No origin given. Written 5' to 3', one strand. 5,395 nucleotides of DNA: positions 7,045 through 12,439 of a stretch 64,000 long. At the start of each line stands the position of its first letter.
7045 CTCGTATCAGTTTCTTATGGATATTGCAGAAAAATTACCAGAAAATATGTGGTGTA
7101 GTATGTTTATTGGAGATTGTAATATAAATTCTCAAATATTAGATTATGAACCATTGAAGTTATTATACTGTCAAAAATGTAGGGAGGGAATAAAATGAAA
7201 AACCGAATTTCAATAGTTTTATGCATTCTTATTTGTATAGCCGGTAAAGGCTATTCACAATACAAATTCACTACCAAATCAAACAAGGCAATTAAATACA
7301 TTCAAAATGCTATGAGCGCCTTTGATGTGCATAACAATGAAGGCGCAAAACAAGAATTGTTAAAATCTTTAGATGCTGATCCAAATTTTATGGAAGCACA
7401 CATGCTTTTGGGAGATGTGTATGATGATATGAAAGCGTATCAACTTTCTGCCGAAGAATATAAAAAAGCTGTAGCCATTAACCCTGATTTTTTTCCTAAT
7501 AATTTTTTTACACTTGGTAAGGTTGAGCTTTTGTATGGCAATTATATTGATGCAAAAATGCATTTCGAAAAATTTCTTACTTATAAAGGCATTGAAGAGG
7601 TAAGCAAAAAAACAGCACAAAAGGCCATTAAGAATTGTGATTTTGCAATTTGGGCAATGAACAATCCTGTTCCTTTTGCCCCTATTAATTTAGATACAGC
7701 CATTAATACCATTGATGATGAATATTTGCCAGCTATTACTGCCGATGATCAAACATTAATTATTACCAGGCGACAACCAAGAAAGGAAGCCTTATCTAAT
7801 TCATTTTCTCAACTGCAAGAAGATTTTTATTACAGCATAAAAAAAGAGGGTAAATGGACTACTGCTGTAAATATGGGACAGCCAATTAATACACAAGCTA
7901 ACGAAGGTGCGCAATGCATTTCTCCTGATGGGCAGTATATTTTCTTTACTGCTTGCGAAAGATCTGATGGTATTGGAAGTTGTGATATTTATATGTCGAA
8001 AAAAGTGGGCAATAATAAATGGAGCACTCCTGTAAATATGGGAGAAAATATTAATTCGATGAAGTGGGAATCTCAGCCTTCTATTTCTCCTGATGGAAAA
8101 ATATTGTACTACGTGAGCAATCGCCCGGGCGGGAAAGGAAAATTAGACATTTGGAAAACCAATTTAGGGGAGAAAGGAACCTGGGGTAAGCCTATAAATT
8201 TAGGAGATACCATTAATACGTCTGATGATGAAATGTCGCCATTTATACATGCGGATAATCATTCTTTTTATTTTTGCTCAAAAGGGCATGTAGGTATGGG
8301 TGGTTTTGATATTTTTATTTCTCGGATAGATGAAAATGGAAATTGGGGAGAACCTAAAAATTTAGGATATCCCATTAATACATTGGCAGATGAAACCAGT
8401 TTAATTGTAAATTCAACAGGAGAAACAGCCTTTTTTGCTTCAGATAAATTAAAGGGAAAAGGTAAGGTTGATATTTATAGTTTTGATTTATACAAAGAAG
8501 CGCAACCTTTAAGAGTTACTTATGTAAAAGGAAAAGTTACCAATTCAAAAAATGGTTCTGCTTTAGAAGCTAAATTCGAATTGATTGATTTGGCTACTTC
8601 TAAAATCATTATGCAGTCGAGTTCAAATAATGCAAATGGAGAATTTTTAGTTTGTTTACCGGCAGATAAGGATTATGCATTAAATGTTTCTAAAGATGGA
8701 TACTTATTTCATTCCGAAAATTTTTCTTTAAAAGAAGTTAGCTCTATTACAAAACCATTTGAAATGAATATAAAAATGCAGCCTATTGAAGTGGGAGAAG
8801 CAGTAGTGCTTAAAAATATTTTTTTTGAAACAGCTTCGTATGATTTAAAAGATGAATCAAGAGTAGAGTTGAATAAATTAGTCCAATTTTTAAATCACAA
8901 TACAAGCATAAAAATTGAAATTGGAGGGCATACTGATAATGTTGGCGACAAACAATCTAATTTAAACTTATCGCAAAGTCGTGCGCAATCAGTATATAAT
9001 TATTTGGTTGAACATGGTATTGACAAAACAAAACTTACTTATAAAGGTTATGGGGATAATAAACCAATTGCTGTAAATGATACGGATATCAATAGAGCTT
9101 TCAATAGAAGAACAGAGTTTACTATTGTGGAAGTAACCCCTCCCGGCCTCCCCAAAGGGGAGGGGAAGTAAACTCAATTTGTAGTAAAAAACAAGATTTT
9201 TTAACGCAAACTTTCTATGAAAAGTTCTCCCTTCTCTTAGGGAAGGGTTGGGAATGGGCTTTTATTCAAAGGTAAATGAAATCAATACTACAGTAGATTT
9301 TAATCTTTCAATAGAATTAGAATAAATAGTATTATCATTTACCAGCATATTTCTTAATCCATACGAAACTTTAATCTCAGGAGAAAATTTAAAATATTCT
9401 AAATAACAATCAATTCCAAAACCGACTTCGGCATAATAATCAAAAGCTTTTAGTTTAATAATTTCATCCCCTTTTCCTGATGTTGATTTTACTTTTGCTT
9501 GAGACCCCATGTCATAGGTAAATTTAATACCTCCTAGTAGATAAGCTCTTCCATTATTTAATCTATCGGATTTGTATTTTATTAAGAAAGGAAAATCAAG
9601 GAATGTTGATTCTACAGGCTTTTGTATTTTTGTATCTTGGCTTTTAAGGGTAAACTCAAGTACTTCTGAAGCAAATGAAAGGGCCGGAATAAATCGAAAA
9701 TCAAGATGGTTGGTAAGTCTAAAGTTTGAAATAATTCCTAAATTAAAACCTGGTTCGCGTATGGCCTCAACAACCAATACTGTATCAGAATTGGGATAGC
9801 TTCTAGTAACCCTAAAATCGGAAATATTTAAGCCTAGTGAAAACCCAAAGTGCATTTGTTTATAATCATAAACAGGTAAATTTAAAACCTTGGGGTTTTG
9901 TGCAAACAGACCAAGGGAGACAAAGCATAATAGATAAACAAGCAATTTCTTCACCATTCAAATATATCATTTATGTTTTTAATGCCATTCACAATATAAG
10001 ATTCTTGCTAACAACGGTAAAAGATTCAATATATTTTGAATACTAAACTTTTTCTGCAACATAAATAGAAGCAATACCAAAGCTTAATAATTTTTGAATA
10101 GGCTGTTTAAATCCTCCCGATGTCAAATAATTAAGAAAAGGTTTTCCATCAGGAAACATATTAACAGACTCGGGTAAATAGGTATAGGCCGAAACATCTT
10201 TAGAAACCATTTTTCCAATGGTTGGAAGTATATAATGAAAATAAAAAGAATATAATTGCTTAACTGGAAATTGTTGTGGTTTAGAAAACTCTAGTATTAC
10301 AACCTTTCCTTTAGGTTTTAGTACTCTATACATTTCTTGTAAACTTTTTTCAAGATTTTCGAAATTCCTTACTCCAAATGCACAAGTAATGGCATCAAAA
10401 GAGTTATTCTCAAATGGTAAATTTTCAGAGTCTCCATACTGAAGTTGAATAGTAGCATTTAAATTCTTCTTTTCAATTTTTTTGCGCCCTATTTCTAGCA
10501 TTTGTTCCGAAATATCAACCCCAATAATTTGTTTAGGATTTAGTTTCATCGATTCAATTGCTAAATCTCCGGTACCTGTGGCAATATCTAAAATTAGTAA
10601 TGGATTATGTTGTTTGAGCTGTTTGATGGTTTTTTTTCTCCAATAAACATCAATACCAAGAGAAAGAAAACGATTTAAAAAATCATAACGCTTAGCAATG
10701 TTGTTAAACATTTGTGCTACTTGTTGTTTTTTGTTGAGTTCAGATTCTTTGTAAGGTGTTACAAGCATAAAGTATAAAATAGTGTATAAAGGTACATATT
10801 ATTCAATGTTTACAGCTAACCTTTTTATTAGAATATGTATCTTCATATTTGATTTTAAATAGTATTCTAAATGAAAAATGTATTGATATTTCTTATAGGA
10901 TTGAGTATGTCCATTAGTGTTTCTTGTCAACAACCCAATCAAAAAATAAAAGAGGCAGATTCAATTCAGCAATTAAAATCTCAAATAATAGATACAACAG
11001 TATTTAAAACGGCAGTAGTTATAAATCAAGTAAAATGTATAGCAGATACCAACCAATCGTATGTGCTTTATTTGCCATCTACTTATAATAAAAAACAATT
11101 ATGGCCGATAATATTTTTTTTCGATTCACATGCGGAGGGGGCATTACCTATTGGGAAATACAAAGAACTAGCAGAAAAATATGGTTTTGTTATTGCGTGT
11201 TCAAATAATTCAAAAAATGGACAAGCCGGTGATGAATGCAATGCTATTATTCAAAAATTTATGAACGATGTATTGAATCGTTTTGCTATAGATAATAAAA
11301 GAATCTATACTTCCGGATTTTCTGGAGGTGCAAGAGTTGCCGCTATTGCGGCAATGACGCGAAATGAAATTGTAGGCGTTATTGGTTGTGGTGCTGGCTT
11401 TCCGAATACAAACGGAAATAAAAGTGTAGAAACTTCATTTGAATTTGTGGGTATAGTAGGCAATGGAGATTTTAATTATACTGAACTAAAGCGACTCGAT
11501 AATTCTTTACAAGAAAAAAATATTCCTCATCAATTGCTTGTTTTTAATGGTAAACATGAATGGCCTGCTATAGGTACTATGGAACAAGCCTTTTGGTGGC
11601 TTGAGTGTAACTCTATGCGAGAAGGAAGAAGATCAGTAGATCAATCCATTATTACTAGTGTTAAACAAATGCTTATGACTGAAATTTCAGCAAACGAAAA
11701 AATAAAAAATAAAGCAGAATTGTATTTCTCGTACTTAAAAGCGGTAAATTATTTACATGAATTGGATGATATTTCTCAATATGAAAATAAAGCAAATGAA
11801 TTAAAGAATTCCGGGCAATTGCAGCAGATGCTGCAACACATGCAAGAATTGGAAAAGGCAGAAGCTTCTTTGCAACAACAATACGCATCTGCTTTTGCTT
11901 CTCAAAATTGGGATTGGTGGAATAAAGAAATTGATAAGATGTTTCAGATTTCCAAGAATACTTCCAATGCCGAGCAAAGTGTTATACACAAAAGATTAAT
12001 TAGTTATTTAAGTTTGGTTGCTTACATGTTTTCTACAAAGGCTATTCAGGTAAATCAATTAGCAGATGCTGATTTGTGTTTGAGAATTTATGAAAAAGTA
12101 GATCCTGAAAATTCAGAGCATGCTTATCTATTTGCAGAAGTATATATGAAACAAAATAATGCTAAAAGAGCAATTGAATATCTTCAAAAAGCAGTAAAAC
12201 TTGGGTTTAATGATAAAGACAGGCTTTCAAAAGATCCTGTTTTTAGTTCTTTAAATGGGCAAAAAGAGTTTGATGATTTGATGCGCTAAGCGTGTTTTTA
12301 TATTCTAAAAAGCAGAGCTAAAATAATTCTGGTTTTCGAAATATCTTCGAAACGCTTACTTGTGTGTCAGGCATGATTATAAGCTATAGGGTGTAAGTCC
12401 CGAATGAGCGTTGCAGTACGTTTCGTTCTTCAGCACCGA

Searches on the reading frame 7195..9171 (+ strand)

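Call 91: search_protein_families(library=pfam, proteins=[window:7195-9171:+], max_evalue=0.0001)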
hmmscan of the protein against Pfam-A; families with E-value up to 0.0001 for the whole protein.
window:7195-9171:+ (658 aa): 6 families
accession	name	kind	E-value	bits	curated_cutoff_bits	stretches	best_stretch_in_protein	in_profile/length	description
PF07676.18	PD40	-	2.7e-25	88.2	20.9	1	285-320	4-37/38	WD40-like Beta Propeller Repeat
PF00691.25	OmpA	-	4.1e-23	82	27.2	1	543-638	1-98/98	OmpA family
PF07719.23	TPR_2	-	5.8e-06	26.5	27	0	67-98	2-33/34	Tetratricopeptide repeat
PF13414.12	TPR_11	-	3.8e-05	23.7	26.8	0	48-76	10-38/42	TPR repeat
PF13181.12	TPR_8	-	4.4e-05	23.8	25.7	0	67-98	2-33/34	Tetratricopeptide repeat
PF13432.12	TPR_16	-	9.5e-05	23.2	32.7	0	39-98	4-63/65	Tetratricopeptide repeat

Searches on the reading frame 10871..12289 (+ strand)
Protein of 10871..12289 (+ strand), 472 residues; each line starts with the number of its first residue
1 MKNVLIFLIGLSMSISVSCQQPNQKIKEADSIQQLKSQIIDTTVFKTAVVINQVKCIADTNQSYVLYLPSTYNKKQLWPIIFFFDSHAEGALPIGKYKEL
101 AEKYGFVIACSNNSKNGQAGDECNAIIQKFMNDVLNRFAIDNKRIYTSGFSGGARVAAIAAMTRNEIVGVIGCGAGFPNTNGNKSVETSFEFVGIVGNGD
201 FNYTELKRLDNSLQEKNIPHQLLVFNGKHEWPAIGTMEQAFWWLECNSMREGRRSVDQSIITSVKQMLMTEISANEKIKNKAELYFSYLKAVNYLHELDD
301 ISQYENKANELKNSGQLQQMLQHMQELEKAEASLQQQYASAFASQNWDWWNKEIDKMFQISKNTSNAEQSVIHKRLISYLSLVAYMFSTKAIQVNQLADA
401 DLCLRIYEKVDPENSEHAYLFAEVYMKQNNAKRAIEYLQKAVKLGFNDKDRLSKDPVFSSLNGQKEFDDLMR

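Call 91: search_protein_families(library=pfam, proteins=[window:10871-12289:+], max_evalue=0.0001)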
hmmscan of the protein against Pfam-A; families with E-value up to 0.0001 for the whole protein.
window:10871-12289:+ (472 aa): 1 family
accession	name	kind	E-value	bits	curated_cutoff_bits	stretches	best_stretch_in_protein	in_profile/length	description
PF12895.13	ANAPC3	-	3.7e-05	24.3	27.2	1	405-444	14-51/82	Anaphase-promoting complex, cyclosome, subunit 3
